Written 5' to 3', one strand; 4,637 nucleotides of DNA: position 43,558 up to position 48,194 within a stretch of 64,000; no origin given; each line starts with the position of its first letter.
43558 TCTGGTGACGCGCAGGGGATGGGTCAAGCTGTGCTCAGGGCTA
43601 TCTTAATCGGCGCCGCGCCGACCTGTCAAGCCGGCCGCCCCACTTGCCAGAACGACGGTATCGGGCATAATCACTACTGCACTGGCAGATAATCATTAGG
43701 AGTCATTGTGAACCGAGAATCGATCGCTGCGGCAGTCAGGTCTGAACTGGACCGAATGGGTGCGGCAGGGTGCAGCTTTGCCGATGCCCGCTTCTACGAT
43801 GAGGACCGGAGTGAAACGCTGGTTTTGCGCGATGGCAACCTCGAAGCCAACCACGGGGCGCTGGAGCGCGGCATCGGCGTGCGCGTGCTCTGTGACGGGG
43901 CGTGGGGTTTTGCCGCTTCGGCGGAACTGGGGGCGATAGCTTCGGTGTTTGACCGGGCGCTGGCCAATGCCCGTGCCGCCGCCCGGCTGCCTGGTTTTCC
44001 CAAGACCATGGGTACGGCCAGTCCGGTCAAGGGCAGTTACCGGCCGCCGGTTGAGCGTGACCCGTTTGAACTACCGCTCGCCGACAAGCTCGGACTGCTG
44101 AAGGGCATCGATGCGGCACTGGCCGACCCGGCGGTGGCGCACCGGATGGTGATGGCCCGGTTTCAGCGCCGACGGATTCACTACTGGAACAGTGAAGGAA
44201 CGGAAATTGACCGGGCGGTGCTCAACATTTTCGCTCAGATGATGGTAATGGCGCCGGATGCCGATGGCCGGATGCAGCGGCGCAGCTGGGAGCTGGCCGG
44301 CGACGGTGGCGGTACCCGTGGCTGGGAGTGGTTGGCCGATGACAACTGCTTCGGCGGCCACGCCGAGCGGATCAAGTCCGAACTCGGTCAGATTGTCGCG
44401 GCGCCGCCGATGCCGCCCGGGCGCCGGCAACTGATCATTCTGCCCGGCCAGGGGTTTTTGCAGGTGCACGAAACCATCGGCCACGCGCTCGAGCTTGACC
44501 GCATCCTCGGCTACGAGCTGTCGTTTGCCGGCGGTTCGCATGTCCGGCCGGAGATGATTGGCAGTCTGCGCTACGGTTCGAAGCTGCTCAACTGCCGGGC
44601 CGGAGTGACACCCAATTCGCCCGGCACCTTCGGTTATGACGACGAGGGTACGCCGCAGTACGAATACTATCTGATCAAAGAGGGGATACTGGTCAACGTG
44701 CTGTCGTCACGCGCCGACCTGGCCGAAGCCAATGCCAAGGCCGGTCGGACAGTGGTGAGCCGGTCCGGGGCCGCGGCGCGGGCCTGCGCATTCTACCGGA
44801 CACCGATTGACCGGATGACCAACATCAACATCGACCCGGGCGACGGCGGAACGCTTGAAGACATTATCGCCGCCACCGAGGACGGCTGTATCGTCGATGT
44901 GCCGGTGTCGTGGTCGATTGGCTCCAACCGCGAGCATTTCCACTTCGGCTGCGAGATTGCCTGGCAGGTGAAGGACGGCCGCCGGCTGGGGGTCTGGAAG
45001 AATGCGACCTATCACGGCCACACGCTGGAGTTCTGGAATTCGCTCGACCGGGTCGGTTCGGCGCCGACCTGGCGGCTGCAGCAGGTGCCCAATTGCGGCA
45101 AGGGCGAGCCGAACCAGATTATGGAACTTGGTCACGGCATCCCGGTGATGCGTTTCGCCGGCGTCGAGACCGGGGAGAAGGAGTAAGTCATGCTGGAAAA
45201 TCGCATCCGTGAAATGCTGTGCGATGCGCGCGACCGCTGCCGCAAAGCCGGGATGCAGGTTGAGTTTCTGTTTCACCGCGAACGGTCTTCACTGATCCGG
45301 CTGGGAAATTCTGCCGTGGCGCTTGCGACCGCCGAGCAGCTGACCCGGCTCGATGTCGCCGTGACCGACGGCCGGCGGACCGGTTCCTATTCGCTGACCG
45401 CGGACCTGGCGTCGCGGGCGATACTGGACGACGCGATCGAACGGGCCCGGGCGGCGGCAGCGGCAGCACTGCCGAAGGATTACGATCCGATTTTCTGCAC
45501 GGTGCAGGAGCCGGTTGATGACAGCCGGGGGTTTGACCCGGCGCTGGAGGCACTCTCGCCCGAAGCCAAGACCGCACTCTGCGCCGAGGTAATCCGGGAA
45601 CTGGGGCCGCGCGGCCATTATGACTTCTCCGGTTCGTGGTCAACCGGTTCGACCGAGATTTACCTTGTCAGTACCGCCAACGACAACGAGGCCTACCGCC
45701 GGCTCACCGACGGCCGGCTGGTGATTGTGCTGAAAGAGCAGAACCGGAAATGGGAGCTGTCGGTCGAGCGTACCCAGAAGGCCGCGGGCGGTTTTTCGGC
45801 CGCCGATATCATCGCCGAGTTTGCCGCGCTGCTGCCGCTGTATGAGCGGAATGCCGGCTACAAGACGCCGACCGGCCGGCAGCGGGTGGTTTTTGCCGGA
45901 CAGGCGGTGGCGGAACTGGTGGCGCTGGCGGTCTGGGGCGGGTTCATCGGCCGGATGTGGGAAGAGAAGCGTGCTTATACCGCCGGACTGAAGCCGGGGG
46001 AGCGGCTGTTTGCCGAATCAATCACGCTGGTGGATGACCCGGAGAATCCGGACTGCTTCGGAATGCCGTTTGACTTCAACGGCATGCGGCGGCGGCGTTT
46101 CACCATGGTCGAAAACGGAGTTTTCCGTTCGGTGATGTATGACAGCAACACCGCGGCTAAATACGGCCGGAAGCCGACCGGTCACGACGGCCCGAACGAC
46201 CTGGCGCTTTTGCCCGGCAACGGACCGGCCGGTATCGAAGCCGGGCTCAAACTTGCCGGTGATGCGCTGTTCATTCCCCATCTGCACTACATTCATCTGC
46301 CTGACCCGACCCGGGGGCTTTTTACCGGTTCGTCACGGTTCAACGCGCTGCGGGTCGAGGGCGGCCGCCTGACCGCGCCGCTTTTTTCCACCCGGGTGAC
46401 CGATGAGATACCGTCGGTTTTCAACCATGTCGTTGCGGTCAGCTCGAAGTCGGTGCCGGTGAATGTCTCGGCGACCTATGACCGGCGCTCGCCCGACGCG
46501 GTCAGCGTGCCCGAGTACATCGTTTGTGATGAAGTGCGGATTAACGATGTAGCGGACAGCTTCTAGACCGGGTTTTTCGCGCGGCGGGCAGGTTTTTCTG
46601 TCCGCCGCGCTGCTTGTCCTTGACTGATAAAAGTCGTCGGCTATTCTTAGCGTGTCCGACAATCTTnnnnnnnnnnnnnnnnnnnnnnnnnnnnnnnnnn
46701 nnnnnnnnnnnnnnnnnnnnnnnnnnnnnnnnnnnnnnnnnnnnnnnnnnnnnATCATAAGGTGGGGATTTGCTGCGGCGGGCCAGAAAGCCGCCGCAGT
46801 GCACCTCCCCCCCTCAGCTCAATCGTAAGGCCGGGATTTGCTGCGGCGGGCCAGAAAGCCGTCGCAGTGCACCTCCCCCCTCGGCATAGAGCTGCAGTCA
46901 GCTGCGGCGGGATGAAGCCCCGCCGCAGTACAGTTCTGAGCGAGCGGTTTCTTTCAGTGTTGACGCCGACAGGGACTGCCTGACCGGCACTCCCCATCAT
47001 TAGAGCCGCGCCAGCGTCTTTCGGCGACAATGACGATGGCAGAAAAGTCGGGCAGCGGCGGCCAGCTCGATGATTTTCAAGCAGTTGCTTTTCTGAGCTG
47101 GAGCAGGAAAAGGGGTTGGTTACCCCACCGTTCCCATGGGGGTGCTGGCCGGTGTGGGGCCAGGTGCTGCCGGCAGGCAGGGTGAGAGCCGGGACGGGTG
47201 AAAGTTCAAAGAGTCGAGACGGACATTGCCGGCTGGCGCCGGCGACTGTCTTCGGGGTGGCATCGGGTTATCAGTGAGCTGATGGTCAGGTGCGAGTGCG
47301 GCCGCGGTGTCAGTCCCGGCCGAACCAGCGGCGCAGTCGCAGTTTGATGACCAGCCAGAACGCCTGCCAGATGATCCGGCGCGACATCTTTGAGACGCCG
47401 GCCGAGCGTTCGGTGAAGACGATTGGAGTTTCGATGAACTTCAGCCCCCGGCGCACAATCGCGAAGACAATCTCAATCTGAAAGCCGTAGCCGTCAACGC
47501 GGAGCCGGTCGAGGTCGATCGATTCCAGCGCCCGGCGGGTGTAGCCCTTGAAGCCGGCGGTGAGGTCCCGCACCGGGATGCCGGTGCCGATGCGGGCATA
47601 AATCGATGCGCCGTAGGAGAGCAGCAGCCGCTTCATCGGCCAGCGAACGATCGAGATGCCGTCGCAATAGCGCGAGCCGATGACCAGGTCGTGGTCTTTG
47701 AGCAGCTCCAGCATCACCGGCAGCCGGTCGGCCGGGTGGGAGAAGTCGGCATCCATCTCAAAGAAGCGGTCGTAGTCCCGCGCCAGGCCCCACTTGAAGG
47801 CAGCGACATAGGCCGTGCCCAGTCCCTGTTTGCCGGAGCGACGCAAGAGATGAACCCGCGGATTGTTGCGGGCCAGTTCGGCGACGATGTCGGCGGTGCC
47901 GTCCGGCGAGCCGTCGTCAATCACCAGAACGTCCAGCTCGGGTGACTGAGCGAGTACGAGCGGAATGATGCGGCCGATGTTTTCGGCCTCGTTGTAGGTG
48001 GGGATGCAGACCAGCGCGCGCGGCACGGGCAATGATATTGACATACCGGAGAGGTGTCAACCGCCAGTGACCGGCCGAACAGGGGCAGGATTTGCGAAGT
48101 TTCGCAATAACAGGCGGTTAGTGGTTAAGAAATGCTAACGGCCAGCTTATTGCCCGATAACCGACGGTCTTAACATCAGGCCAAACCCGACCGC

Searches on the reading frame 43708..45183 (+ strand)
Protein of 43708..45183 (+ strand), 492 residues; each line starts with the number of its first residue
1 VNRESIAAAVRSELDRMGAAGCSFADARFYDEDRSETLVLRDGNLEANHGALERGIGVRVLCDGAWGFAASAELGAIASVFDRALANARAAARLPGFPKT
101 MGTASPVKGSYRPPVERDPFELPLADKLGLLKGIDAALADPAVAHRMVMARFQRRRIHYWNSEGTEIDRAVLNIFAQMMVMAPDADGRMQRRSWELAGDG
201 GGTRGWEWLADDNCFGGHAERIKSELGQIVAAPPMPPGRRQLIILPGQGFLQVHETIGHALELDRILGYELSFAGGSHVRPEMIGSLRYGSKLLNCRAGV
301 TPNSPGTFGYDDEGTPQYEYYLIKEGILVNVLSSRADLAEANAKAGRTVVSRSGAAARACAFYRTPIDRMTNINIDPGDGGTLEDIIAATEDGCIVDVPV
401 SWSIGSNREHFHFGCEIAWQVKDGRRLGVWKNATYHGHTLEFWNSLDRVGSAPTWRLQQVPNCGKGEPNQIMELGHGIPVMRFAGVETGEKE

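Call 43: search_protein_families(library=pfam, proteins=[window:43708-45183:+], max_evalue=0.001)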
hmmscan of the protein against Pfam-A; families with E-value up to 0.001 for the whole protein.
window:43708-45183:+ (492 aa): 3 families
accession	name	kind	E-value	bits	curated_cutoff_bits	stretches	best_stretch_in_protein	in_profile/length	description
PF19289.4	PmbA_TldD_3rd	-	1.4e-21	77.1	22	1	253-485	17-215/220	PmbA/TldA metallopeptidase C-terminal domain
PF01523.21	PmbA_TldD_1st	-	3.8e-12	46.6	20.9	1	29-88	4-65/65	PmbA/TldA metallopeptidase domain 1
PF19290.4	PmbA_TldD_2nd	-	8.9e-06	26.6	20.9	1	118-212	2-91/109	PmbA/TldA metallopeptidase central domain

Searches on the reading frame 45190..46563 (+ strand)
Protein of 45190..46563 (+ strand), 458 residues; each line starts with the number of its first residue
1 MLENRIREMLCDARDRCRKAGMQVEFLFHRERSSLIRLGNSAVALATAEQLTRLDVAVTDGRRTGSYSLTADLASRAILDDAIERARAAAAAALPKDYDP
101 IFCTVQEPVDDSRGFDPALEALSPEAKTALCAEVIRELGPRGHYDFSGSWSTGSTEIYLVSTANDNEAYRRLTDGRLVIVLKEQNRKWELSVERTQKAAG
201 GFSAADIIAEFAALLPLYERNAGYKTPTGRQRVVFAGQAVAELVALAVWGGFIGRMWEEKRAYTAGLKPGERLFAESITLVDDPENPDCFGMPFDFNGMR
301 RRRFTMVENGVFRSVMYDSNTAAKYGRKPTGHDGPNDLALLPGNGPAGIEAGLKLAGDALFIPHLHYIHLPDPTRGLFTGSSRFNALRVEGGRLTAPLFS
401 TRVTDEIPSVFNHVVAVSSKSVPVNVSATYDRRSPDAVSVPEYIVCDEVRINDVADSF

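Call 43: search_protein_families(library=pfam, proteins=[window:45190-46563:+], max_evalue=0.001)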
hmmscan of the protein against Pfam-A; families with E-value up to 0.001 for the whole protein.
window:45190-46563:+ (458 aa): 1 family
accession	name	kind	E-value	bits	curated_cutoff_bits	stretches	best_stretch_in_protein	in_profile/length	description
PF19289.4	PmbA_TldD_3rd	-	1.6e-32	112.9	22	1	228-438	1-206/220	PmbA/TldA metallopeptidase C-terminal domain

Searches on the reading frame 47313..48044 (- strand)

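Call 43: search_protein_families(library=pfam, proteins=[window:47313-48044:-], max_evalue=0.001)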
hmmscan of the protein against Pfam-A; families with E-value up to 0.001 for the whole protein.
window:47313-48044:- (244 aa): 2 families
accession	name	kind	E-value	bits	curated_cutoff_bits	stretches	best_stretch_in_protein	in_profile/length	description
PF00535.33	Glycos_transf_2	-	1.9e-29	103.2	23.3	1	12-175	2-166/168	Glycosyl transferase family 2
PF13641.12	Glyco_tranf_2_3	-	5.6e-05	23.7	27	1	8-75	1-71/230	Glycosyltransferase like family 2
